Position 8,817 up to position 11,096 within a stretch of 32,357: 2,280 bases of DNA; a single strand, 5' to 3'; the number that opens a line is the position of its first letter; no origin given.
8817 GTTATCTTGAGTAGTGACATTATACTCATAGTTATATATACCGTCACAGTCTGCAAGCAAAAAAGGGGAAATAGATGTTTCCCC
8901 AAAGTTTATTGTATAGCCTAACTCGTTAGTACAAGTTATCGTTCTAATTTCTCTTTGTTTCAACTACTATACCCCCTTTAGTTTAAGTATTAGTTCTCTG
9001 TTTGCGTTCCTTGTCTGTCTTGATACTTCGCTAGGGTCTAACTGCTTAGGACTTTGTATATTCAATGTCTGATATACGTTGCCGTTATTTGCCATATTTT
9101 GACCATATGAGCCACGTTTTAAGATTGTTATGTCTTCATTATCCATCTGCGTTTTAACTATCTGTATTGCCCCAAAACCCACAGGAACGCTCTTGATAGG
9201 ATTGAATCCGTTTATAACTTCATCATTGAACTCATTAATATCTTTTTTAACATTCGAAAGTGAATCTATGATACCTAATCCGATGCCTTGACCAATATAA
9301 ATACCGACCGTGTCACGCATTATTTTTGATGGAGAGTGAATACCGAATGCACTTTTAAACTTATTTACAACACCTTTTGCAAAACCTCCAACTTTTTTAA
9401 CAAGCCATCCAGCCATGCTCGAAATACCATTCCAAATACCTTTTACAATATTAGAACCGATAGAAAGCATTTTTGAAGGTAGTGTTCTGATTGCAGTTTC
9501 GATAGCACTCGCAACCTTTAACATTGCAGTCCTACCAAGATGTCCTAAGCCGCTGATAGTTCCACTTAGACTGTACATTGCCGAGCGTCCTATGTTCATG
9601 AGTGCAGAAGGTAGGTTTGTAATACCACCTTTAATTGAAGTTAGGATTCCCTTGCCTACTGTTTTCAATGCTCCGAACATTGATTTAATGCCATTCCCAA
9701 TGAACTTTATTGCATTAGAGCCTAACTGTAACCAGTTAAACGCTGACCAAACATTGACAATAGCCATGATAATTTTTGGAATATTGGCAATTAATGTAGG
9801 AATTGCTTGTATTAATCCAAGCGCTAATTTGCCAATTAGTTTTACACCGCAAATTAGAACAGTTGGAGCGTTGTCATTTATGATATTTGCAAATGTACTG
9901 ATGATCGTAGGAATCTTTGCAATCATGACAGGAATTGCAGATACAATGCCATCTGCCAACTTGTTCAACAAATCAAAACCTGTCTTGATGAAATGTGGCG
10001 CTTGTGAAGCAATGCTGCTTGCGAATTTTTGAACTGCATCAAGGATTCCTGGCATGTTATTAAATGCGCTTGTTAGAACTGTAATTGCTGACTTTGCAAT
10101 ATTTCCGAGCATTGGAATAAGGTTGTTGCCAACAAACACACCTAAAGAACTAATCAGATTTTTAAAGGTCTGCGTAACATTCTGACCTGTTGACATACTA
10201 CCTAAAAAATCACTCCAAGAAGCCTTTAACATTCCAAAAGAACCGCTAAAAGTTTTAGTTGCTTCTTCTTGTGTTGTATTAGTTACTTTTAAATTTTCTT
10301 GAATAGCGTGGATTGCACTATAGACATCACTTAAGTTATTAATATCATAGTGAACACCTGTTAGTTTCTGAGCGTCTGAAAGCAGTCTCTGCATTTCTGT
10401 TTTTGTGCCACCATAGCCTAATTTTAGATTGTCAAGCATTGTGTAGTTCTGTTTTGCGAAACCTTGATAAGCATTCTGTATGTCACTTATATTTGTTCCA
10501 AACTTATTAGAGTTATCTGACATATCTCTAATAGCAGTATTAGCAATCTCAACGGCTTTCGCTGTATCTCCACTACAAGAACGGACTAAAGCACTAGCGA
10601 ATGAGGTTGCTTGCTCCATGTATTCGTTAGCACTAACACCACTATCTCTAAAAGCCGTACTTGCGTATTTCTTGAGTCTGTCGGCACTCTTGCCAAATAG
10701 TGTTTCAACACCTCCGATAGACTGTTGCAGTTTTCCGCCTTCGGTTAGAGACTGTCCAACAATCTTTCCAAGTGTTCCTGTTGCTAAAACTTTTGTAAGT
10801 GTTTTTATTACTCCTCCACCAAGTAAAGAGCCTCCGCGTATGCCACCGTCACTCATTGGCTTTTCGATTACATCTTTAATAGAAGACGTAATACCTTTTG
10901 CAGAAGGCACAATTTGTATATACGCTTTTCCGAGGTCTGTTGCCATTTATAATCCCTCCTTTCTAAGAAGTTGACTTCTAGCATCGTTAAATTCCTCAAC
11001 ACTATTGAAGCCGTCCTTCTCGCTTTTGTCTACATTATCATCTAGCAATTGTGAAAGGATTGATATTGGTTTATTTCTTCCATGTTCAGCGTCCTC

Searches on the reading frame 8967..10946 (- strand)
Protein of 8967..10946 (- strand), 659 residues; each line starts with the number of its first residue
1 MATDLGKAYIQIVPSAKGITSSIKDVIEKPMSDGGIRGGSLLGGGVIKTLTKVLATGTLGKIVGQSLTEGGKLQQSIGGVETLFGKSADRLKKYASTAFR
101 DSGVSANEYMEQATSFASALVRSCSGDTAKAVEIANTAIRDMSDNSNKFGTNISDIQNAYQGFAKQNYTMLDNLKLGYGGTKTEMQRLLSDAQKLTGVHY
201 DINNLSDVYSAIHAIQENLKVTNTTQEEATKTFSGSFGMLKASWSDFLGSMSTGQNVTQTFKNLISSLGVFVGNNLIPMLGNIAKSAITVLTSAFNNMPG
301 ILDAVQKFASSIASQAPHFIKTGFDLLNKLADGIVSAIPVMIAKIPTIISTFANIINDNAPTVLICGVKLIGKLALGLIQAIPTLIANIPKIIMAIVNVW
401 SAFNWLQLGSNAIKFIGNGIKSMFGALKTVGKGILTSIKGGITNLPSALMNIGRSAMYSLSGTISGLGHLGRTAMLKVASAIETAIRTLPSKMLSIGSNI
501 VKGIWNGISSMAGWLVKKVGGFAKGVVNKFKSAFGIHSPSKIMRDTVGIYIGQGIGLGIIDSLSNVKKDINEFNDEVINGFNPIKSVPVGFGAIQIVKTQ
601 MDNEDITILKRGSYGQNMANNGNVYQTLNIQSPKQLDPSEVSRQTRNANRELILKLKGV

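Call 11: search_protein_families(library=phrogs, proteins=[window:8967-10946:-])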
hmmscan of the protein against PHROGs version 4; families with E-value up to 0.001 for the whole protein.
window:8967-10946:- (659 aa): 19 families
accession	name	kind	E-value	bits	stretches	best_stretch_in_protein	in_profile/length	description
phrog_58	-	tail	1.1e-73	250.4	1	44-638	310-1033/1544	tail length tape measure protein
phrog_6900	-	tail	1.2e-69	236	1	1-213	21-234/235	tail length tape measure protein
phrog_991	-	tail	2.5e-43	149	1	17-572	230-883/1966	tail length tape measure protein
phrog_3981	-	tail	2.8e-43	149.9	1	55-533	43-464/584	tail length tape measure protein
phrog_1204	-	tail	1.9e-41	143.1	3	447-631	1245-1436/1483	tail protein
phrog_1272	-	tail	1.8e-38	133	2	471-573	1416-1518/1606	tail length tape measure protein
phrog_5493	-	tail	5.3e-34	118.7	1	255-606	728-1053/1102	tail length tape measure protein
phrog_1686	-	tail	1.8e-24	86.7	1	412-596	968-1136/1224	tail length tape measure protein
phrog_305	-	tail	1e-21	78.4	1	195-592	385-767/1001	tail length tape measure protein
phrog_4372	-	tail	8.1e-17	61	1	284-581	1127-1364/1681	tail length tape measure protein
phrog_25849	-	unknown function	5.4e-13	49.4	1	428-566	329-463/544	-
phrog_26805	-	unknown function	7.1e-13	48.7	1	435-587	472-615/697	-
phrog_5218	-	unknown function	2.8e-10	40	1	390-569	1228-1420/1599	-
phrog_4200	-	tail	7.7e-10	38.9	1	169-485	256-560/732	tail length tape measure protein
phrog_167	-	tail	3e-07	29.5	1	57-594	293-776/1555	tail length tape measure protein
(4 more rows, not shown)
